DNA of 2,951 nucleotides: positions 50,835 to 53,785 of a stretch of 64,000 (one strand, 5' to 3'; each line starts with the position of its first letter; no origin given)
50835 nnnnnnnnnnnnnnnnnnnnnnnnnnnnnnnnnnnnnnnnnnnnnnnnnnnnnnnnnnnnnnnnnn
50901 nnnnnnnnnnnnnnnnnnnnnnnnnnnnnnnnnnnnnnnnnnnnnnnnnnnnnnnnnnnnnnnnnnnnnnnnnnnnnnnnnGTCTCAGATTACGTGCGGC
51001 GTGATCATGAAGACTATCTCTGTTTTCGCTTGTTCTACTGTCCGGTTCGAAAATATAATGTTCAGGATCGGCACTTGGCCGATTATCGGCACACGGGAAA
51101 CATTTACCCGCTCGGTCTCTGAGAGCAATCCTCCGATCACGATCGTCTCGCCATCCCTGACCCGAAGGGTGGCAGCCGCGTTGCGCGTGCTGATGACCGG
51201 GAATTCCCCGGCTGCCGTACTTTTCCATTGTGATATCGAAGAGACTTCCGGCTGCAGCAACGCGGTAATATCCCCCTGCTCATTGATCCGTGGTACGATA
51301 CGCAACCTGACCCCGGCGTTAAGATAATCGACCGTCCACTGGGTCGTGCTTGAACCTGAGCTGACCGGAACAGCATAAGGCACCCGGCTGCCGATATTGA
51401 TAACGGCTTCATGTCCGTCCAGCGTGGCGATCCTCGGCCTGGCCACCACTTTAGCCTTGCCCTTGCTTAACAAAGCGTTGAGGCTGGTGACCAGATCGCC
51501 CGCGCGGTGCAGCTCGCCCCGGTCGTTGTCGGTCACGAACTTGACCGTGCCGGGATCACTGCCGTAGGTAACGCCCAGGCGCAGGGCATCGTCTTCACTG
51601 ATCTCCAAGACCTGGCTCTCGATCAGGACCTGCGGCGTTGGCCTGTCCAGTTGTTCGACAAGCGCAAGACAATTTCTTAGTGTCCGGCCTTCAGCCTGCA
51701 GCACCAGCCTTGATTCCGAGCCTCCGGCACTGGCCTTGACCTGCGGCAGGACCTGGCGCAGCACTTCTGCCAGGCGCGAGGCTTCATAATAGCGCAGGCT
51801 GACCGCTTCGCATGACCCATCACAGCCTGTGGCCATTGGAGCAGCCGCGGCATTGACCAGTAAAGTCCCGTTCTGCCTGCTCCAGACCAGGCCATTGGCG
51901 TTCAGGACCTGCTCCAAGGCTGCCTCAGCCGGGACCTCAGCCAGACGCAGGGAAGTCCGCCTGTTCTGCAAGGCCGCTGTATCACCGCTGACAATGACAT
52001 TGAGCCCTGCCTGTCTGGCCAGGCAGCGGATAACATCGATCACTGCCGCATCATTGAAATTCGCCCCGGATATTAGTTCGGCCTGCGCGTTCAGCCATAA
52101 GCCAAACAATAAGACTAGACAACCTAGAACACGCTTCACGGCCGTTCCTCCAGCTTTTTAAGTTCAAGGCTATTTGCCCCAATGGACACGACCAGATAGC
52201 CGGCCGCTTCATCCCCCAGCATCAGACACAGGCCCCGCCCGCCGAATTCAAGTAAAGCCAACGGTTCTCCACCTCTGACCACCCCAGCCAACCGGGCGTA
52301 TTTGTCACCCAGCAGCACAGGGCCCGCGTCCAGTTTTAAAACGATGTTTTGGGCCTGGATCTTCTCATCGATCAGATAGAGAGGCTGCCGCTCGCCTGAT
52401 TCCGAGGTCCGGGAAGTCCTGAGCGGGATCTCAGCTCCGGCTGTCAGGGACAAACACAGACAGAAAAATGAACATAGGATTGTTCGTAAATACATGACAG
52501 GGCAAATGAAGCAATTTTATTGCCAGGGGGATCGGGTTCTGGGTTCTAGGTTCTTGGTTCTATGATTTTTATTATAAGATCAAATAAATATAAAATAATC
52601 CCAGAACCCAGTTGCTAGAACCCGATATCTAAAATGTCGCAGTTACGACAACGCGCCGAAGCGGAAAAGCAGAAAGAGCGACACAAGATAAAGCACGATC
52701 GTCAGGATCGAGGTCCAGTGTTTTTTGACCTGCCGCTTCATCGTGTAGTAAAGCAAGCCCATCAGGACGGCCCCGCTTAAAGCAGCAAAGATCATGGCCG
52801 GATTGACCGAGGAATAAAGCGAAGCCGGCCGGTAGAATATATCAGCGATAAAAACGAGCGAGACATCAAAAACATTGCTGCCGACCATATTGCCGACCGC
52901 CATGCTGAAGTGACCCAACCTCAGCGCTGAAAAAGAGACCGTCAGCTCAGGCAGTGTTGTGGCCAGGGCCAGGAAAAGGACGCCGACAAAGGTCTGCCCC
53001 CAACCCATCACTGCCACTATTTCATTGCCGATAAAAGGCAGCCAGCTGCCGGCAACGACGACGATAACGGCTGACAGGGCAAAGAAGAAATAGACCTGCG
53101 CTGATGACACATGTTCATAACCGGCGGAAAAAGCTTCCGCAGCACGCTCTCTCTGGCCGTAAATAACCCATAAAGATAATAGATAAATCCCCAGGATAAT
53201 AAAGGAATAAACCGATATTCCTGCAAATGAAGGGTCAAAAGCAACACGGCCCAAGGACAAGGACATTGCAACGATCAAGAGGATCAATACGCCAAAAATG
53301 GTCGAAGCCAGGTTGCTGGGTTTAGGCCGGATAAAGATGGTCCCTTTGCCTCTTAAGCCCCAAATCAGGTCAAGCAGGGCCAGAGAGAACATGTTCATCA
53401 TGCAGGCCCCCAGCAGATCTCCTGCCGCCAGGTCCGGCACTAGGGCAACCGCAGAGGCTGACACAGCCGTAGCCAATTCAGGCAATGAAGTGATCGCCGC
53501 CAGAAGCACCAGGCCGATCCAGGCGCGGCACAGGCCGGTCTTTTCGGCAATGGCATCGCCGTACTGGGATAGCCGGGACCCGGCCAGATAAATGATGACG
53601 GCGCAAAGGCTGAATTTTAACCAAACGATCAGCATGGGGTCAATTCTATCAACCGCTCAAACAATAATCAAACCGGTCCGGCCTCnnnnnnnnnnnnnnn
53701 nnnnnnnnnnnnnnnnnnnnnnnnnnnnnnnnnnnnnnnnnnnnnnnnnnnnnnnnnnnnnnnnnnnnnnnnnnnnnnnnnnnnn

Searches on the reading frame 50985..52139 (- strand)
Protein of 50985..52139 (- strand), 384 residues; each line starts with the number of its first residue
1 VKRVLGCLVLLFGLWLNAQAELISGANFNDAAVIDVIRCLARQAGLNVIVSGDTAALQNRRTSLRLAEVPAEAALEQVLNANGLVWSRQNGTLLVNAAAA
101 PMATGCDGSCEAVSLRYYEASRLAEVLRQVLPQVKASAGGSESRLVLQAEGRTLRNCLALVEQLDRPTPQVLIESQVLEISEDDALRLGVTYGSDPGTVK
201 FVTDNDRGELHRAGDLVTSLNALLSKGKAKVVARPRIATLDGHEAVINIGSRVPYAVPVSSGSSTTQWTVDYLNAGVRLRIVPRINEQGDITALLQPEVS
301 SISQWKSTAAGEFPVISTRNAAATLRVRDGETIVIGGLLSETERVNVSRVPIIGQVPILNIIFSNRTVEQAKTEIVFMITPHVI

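Call 27: search_protein_families(library=pfam, proteins=[window:50985-52139:-])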
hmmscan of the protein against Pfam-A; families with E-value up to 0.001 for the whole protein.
window:50985-52139:- (384 aa): 3 families
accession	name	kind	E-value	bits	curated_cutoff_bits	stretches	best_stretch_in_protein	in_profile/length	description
PF00263.26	Secretin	-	6e-43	146.8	27.5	1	222-384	1-168/169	Bacterial type II and III secretion system protein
PF07660.19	STN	-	9.9e-07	28.9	28.4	1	48-95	3-49/52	Secretin and TonB N terminus short domain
PF03958.22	Secretin_N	-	7.1e-06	26.6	28.2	1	112-170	3-69/69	Bacterial type II/III secretion system short domain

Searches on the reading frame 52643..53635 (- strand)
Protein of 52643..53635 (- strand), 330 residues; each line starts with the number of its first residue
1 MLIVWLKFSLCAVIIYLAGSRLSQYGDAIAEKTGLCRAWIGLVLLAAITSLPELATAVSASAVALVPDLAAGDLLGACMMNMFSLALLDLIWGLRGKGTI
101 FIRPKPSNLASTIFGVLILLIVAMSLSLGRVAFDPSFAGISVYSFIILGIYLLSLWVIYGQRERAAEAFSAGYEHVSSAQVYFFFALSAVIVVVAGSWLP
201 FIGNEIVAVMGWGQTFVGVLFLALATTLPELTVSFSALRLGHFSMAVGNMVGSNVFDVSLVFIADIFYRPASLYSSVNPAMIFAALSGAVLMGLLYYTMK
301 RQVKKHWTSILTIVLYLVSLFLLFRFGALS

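Call 27: search_protein_families(library=pfam, proteins=[window:52643-53635:-])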
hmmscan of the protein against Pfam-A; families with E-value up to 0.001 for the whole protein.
window:52643-53635:- (330 aa): 1 family
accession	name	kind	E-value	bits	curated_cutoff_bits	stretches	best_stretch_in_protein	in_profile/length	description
PF01699.29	Na_Ca_ex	-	4.3e-29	101.9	24.9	2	182-324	3-150/151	Sodium/calcium exchanger protein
